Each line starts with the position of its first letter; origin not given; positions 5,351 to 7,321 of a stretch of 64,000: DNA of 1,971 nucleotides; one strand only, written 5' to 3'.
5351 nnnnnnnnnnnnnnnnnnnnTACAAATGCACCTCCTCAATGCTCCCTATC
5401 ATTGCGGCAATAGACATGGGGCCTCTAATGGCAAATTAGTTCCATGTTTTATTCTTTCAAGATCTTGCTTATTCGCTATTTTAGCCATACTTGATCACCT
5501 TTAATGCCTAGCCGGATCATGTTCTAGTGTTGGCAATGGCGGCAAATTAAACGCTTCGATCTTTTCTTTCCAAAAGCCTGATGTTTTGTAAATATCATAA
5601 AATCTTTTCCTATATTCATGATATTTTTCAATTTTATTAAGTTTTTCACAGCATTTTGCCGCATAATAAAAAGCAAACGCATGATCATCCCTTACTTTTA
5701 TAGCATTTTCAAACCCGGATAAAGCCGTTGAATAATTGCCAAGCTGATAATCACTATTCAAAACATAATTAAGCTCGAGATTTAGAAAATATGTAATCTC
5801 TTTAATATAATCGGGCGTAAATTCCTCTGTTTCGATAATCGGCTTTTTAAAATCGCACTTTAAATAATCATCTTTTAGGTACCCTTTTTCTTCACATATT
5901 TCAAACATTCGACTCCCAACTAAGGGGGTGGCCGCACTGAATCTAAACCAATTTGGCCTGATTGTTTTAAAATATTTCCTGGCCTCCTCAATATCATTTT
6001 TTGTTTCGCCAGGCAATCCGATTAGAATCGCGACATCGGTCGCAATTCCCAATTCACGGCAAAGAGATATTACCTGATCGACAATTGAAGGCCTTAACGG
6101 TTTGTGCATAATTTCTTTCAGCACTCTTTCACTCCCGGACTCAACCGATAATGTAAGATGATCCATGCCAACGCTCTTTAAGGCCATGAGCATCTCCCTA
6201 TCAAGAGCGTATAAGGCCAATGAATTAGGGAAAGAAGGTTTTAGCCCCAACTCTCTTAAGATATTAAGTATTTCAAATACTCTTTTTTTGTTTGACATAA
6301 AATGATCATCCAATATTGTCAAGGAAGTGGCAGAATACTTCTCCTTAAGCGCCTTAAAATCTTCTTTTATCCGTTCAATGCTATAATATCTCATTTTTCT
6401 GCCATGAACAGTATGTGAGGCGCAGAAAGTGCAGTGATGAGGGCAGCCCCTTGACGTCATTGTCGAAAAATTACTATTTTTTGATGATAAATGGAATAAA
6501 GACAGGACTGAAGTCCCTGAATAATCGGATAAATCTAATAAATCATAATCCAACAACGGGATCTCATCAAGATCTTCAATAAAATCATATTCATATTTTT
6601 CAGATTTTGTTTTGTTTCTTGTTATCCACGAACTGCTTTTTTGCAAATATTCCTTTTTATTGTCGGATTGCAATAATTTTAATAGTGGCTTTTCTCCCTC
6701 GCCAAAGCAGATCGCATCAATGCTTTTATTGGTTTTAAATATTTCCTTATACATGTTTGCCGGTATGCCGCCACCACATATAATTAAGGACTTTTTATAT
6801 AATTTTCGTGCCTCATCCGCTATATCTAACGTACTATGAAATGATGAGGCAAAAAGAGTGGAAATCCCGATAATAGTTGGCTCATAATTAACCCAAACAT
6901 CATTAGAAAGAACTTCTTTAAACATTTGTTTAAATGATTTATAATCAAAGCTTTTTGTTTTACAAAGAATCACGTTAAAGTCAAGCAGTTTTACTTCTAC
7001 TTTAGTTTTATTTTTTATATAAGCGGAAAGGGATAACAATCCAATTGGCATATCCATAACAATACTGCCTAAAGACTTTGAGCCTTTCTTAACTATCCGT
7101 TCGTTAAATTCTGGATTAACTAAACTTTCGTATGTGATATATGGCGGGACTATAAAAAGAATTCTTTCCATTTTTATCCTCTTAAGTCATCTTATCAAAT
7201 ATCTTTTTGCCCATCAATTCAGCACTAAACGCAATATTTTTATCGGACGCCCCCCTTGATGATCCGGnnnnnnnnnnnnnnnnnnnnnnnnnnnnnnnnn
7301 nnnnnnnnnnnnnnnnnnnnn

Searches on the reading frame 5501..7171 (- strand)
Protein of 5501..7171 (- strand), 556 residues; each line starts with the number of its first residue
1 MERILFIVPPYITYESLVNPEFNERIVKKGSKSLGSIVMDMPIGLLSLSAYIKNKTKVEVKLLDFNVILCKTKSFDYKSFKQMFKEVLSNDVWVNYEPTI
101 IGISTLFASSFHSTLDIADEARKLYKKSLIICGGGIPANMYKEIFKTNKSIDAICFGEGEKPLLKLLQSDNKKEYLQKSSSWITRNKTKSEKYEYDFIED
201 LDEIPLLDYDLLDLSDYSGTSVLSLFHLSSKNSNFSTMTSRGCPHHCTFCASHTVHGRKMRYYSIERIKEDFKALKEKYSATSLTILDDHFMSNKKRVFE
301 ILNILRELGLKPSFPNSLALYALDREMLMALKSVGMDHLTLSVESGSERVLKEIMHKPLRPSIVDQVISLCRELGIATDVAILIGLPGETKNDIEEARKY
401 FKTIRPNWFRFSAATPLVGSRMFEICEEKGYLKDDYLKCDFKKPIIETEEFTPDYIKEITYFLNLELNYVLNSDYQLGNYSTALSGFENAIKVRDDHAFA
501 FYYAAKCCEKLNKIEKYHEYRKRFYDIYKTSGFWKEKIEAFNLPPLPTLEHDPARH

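Call 34: search_protein_families(library=ncbifam, proteins=[window:5501-7171:-], max_evalue=1e-8)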
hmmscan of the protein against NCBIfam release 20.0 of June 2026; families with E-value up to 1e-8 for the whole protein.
window:5501-7171:- (556 aa): 20 families
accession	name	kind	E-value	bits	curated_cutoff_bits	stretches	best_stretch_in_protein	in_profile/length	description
TIGR03471.1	HpnJ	equivalog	1.7e-37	129.4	577.6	1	92-436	65-397/472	hopanoid biosynthesis associated radical SAM protein HpnJ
NF038361.1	rSAM_Sden_1168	equivalog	3.4e-36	124.9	575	1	42-431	85-478/560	Sden_1168 family B12-binding radical SAM P-methyltransferase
NF050148.1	rSAM_ApyD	equivalog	5.2e-32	111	750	1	30-396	13-358/645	RiPP biosynthesis radical SAM protein ApyD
TIGR02026.1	BchE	equivalog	1.5e-29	103.2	481.35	1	95-456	61-416/497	magnesium-protoporphyrin IX monomethyl ester anaerobic oxidative cyclase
TIGR03975.1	rSAM_ocin_1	subfamily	8.6e-28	97.2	281.85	1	95-403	126-429/606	RiPP maturation radical SAM C-methyltransferase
TIGR04479.1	bcpD_PhpK_rSAM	subfamily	8.6e-28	97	600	1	72-411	86-416/504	PhpK family radical SAM P-methyltransferase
TIGR04013.1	B12_SAM_MJ_1487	hypoth_equivalog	7e-24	84.4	251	1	99-405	45-334/382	TIGR04013 family B12-binding domain/radical SAM domain-containing protein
TIGR04367.1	HpnR_B12_rSAM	equivalog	7.8e-23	80.8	650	1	94-450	57-396/490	hopanoid C-3 methylase HpnR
TIGR04014.1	B12_SAM_MJ_0865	equivalog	1.1e-22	80.5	360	1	110-425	45-357/434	methyl-coenzyme M reductase glutamine C-methyltransferase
TIGR04072.2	rSAM_ladder_B12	equivalog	6.4e-22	77.8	360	1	235-434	181-380/443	lipid biosynthesis B12-binding/radical SAM protein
NF033070.1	rSAM_AprD4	equivalog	2.3e-20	72.9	500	1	184-464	153-428/456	AprD4 family radical SAM diol-dehydratase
TIGR04190.1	B12_SAM_Ta0216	equivalog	2.3e-19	69.4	500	1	38-407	32-397/554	TIGR04190 family B12-binding domain/radical SAM domain protein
NF033712.0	B12_rSAM_KedN5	subfamily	4.6e-19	68.1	700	1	87-392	52-358/624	KedN5 family methylcobalamin-dependent radical SAM C-methyltransferase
NF040542.1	rSAM_RCCLKC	equivalog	1.5e-18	67.2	450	1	97-402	48-348/423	arsinothricin biosynthesis radical SAM protein ArsL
NF045585.1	rSAM_slr0320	equivalog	4.1e-13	48.7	775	1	120-360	131-365/511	photosystem II high light acclimation radical SAM protein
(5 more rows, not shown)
